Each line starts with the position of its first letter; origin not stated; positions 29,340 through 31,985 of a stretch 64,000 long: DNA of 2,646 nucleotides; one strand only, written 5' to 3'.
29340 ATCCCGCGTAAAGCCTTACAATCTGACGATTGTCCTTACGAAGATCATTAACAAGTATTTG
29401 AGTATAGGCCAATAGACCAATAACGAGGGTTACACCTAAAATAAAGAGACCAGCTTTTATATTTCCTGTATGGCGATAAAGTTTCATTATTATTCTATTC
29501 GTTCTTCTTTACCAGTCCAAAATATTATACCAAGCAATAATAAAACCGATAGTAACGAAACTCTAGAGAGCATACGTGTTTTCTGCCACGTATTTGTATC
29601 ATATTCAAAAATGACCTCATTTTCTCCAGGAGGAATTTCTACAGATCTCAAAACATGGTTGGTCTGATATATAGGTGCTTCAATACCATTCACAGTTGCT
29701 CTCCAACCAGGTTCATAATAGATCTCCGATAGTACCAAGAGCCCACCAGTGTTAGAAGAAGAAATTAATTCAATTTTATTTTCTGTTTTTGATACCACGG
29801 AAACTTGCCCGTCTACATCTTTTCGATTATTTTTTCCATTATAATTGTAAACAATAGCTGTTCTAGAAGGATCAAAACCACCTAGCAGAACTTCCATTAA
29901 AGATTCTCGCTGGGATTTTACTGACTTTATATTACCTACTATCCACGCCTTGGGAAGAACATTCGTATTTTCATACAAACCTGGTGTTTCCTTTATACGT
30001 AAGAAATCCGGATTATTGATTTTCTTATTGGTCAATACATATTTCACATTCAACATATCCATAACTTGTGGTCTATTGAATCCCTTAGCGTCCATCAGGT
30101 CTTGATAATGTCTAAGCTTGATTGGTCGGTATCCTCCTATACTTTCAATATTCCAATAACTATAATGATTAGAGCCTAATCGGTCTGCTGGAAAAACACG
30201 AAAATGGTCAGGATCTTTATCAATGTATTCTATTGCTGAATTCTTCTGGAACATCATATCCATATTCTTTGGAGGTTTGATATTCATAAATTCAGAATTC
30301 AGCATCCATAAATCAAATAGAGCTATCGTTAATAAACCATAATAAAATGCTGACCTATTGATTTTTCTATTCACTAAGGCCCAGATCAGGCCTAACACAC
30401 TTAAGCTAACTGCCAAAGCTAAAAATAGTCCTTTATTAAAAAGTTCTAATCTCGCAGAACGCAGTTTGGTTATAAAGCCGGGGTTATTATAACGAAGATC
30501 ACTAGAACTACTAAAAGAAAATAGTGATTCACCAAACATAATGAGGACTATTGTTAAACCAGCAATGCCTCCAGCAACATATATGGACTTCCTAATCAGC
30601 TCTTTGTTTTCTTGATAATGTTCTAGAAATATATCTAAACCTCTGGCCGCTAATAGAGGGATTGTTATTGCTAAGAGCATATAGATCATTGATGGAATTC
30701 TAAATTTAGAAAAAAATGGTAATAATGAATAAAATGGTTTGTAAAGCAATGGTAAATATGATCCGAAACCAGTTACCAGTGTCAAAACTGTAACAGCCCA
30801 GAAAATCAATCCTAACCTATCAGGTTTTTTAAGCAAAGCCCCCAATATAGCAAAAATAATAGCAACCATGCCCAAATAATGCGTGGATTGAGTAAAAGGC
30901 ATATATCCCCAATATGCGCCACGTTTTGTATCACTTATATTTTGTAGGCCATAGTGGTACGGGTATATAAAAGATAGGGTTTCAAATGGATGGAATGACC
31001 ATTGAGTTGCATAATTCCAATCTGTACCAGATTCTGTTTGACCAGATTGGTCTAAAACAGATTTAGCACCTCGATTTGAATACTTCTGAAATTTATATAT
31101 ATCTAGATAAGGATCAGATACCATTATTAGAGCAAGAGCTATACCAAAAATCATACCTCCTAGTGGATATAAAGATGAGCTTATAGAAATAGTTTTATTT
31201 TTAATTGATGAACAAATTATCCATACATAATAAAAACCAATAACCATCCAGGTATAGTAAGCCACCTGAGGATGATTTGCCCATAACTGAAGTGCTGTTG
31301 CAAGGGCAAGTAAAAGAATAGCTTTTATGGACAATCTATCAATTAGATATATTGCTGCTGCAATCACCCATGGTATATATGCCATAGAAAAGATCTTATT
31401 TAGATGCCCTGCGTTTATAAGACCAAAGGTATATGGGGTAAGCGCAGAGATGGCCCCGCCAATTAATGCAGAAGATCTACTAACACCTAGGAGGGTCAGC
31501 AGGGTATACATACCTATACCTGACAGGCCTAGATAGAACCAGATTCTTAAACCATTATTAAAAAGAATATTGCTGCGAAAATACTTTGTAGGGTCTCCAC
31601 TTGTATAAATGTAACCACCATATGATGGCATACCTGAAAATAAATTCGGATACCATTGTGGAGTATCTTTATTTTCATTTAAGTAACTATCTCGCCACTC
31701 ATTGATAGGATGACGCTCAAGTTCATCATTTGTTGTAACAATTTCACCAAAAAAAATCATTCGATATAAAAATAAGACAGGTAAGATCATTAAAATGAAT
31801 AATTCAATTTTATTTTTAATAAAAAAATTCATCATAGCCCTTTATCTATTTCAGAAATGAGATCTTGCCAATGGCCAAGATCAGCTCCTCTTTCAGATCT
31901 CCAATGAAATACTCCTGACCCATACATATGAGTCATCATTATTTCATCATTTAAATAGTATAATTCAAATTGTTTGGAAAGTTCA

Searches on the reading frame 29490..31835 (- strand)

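Call 65: search_protein_families(library=pfam, proteins=[window:29490-31835:-], max_evalue=0.001)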
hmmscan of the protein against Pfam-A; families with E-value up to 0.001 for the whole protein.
window:29490-31835:- (781 aa): 1 family
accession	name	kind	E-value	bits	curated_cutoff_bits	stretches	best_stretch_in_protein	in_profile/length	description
PF09586.16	YfhO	-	3.5e-07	29.4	28.5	1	679-748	757-826/835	Bacterial membrane protein YfhO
